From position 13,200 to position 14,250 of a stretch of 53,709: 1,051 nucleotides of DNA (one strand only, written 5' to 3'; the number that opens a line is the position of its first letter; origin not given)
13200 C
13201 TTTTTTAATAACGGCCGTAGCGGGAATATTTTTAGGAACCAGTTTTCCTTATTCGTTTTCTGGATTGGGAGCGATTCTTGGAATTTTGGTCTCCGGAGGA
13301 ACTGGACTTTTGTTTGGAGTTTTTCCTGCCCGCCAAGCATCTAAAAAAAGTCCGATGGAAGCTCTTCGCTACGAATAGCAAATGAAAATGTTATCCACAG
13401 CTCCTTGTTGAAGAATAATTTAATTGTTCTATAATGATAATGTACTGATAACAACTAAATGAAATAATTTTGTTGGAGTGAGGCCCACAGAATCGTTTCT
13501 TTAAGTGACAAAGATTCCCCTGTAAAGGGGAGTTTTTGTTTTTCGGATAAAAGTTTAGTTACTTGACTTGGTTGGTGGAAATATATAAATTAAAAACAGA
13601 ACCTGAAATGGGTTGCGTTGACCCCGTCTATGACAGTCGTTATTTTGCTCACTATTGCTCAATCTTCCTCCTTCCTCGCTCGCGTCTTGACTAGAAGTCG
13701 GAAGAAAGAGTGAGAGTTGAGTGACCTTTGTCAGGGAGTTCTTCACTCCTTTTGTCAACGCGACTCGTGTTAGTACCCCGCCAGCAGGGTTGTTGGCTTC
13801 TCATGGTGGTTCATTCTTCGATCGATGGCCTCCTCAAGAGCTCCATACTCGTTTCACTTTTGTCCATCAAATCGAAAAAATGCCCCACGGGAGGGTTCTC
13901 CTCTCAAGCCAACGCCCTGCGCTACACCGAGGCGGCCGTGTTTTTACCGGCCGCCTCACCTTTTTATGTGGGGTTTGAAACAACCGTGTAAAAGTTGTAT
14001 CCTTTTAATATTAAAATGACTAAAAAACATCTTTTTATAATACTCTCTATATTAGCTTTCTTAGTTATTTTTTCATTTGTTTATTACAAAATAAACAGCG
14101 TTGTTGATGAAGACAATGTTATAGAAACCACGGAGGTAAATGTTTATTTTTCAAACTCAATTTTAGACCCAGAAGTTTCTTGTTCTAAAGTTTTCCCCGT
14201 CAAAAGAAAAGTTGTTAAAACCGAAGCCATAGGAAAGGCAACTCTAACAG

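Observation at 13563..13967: Unclassified GC-rich structured RNA of about 370 nt with its own promoter and terminator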

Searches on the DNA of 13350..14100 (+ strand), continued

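Call 60: search_with_rna_model(model_id=R2, sources=[window, L005, L006, L007, L008, L009, L010, L011, L012, L013, L014, L015, L016, L017, L018, L019, L020, L021, L022, L023, L024, L025, L026, L027, L028, L029, L030, L031, L032, L033, L034, L035, L036, L037, L038, L039, L040, L041, L042, L043, L044, L045, L046, L047, L048, L049, L050, L051, L052, L053, L054, L055, L056, L057, L058, L059, L060, L061, L062, L063, L064, L065, L066, L067, L068, L069, L070, L071, L072, L073, L074, L075, L076, L077, L078, L079, L080, L081, L082, L083, L084, L085, L086, L087, L088, L089, L115, L116, L117, L118, L119, L120, L121], max_evalue=10)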
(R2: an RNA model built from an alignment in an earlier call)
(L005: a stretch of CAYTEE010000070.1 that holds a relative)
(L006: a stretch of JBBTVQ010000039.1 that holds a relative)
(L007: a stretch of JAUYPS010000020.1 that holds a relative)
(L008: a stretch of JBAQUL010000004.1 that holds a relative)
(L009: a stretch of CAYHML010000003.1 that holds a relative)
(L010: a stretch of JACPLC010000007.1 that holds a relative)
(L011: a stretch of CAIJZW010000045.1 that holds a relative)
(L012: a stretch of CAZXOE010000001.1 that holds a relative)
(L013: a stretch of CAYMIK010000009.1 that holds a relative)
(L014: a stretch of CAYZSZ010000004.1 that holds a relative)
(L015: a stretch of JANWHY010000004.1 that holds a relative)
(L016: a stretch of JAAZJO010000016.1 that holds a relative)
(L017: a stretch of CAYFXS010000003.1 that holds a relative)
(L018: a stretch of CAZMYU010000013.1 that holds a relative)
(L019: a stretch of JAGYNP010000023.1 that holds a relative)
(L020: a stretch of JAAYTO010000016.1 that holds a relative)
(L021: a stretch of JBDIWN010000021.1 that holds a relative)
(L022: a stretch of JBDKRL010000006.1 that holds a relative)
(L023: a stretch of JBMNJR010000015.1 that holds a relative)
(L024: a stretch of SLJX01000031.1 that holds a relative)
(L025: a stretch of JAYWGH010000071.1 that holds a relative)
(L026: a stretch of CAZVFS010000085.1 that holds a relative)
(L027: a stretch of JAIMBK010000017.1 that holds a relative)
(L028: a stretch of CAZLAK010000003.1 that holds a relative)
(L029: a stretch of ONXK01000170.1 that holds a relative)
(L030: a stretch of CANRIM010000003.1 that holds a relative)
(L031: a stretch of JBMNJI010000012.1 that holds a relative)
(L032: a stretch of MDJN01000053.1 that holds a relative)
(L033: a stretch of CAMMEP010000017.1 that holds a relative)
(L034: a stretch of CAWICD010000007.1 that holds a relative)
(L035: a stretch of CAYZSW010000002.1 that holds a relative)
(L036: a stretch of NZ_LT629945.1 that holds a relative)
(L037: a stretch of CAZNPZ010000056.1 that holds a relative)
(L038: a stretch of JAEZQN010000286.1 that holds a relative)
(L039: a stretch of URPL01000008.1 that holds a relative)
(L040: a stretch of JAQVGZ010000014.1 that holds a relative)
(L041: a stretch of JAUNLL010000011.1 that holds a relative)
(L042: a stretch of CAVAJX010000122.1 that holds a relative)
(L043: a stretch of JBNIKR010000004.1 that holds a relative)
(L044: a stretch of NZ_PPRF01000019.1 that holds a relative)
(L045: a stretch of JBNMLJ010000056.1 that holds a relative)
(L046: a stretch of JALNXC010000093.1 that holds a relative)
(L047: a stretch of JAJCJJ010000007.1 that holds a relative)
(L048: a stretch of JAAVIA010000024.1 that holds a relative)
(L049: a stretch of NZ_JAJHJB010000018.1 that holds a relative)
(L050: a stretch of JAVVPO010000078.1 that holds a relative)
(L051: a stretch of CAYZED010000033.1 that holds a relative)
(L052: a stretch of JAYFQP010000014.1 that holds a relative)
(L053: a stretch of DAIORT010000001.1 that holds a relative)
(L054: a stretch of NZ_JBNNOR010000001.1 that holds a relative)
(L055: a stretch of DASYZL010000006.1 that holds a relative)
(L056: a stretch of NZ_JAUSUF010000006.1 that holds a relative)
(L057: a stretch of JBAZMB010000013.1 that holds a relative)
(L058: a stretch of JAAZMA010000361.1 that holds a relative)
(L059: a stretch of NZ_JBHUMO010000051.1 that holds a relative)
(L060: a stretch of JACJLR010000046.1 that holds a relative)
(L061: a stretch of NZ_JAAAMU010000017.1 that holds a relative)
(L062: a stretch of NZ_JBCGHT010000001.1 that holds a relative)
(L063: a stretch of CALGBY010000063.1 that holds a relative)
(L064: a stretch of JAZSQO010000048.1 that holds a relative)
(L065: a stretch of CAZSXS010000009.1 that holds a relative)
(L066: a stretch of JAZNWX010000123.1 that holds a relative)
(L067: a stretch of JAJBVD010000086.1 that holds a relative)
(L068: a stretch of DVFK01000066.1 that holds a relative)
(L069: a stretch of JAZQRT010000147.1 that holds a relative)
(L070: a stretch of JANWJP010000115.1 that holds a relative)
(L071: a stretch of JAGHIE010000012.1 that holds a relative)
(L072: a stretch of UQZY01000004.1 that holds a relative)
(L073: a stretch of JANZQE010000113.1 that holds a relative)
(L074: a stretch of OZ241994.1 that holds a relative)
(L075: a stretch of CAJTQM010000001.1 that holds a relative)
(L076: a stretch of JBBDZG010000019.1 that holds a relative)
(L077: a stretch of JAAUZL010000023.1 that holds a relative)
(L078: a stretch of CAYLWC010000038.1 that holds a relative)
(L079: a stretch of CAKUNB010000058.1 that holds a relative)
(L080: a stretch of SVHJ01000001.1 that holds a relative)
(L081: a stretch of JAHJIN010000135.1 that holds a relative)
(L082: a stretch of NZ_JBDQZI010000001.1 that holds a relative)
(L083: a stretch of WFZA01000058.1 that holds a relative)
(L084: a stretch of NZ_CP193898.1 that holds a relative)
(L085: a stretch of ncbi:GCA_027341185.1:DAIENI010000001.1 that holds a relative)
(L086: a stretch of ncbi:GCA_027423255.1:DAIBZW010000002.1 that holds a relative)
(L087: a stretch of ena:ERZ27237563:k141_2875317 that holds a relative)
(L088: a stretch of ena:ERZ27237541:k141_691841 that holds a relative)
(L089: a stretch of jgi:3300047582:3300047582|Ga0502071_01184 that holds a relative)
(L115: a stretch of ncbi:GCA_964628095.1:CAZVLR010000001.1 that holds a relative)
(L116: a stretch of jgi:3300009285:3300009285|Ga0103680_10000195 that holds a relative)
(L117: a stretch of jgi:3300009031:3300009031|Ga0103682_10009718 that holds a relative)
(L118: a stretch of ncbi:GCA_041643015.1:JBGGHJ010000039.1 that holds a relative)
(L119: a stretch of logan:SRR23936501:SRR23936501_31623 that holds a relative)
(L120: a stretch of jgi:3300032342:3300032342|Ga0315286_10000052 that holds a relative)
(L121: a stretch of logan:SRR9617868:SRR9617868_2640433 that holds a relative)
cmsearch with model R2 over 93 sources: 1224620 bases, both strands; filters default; matches with E-value up to 10: 1.
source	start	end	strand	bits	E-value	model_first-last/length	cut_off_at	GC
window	13600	13774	+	215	4.3e-50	1-175/175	no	0.47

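Call 64: search_rna_families(source=window, start=13592, end=13970, threshold=evalue, max_evalue=10, show_alignments=3)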
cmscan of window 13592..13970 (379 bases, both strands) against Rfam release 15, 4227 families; matches with E-value up to 10: 5.
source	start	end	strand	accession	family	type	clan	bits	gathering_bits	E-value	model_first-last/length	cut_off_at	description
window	13907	13937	-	RF02939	COG2908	Cis-reg;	-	19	58.7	0.016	1-45/45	no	COG2908 RNA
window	13826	13911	-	RF00606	SNORD93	Gene; snRNA; snoRNA; CD-box;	-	18.1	60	1.1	1-74/74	no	Small nucleolar RNA SNORD93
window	13652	13758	-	RF01208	snoR99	Gene; snRNA; snoRNA; HACA-box;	-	17.7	41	2.7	1-106/106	no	Small nucleolar RNA snoR99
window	13652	13718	-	RF00778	MIR473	Gene; miRNA;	-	15.5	52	1.5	1-84/84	no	MIR473 microRNA precursor family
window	13654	13725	+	RF00778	MIR473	Gene; miRNA;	-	13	52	7.1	1-84/84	no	MIR473 microRNA precursor family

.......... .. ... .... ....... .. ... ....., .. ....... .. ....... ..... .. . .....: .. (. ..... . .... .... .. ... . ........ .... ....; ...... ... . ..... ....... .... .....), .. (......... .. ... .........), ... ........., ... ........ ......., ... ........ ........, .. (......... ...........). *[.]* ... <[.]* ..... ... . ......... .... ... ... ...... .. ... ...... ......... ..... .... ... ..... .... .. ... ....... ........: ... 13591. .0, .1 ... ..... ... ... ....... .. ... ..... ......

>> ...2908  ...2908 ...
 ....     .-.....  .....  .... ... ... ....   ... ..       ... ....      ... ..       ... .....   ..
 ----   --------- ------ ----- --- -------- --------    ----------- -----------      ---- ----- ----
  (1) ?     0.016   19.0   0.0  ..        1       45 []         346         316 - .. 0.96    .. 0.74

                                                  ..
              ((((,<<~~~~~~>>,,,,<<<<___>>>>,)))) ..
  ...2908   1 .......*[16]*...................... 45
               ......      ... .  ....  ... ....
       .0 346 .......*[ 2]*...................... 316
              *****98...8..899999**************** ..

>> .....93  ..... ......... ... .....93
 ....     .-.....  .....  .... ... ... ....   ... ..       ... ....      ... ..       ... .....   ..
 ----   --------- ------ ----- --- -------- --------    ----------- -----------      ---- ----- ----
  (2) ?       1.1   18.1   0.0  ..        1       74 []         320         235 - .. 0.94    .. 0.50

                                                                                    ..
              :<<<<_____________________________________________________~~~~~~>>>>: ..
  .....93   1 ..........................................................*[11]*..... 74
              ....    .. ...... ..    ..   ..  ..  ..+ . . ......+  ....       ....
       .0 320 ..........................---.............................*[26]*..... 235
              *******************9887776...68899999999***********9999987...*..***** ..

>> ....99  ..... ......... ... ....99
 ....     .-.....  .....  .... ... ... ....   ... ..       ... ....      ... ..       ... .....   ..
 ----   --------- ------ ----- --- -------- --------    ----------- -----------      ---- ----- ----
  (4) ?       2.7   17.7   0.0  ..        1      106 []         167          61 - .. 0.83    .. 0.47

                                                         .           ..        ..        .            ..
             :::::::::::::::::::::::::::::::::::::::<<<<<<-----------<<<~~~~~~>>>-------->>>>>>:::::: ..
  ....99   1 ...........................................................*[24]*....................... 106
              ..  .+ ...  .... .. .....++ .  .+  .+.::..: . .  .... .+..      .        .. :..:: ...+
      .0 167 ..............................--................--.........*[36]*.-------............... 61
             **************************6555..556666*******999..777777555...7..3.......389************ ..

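Call 77: search_with_rna_model(model_id=R2, sources=[L174, L175], max_evalue=10)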
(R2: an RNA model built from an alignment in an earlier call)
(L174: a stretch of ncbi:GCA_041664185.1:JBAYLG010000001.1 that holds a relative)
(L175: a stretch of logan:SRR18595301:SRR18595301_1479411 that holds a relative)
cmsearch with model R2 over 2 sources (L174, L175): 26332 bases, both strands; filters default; matches with E-value up to 10: 0.
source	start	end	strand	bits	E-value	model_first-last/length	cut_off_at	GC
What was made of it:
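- On MITE / dispersed repeat / mobile-element end: Model R2 (domain 1) finds none in 9 kb more of the same contig (call 77).
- Covariance model R2 (domain 1) found nothing in the extra 9 kb of L174 (call 77).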

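Call 85: search_with_rna_model(model_id=R1, source=window, start=13560, end=13780, filters=off, max_evalue=10, show_alignments=2)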
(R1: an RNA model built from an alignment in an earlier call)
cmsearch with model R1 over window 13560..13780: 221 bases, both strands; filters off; matches with E-value up to 10: 9.
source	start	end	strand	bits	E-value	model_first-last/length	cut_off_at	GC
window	13701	13736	-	1.6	0.51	1-150/150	no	0.47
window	13601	13631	+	1.2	0.62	1-150/150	no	0.52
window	13726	13749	+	0.7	0.82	1-150/150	no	0.5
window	13674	13686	+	-2.1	3.3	1-150/150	no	0.77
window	13750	13773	+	-2.5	4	1-150/150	no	0.46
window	13599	13624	-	-2.9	5.1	61-86/150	no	0.54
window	13563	13580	-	-3.1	5.6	1-150/150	no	0.44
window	13754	13775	-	-3.7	7.3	1-150/150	no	0.5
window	13635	13655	+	-4.1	8.9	1-150/150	no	0.33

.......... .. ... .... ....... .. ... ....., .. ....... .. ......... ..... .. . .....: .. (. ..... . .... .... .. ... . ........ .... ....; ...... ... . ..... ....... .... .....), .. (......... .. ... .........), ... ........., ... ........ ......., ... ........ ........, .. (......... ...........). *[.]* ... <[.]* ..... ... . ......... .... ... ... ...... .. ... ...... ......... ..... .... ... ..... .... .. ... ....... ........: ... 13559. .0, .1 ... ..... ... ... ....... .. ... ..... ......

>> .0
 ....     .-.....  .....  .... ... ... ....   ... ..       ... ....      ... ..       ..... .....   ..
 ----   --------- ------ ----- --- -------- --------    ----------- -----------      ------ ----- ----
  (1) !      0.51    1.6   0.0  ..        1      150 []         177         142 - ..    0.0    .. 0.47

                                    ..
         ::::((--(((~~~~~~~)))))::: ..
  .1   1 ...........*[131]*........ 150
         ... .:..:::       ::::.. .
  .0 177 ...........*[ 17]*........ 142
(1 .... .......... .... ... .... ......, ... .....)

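Call 86: search_with_rna_model(model_id=R2, source=window, start=13770, end=13975, filters=off, max_evalue=10, show_alignments=2)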
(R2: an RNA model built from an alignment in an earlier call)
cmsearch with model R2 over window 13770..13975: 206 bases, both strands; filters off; matches with E-value up to 10: 8.
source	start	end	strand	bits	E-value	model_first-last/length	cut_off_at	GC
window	13783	13919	+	4.2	0.076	1-175/175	no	0.51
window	13923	13965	-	3.1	0.14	1-175/175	no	0.58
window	13926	13958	+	2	0.27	1-175/175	no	0.67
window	13837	13853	-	-1.1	1.5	1-175/175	no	0.47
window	13775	13791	-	-1.1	1.5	1-175/175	no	0.71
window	13882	13897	-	-1.8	2.3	1-175/175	no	0.75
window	13866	13878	-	-3.6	6.4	1-175/175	no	0.23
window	13801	13811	-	-4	7.8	1-175/175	no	0.45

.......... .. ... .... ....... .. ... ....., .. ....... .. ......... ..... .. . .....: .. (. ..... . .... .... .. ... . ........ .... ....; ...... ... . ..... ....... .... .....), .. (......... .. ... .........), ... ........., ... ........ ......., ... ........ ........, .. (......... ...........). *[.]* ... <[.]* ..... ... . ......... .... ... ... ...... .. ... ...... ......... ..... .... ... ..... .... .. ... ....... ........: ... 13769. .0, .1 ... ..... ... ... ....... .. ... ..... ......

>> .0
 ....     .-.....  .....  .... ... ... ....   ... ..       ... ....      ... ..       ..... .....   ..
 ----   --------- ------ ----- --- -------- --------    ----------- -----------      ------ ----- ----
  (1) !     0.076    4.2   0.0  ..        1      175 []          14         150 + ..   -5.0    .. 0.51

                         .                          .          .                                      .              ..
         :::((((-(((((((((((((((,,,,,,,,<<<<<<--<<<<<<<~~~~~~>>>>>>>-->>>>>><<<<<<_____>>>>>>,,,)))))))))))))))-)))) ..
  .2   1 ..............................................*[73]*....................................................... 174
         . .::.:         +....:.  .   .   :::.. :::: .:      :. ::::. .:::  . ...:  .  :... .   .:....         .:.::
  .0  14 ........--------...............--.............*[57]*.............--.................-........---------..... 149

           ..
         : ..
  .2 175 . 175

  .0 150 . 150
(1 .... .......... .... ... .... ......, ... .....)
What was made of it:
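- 13780..13922 (+): Domain 2, a three-way junction. Closing helices 13780-81/13921-22, 13784-13790/13914-13920 and 13792-13799/13906-13913. Long hairpin 13806-13888 with a large apical region that exposes CCUCCUC (13829-13835) and the palindrome GAGCUC. 6-bp hairpin 13889-13905 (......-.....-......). The domain-1 covariance model aligns to it in register but weakly (4.2 bits, E 0.076, call 86).
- Tried and rejected: The domain-1 model hits domain 2 in register at only 4.2 bits (call 86).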
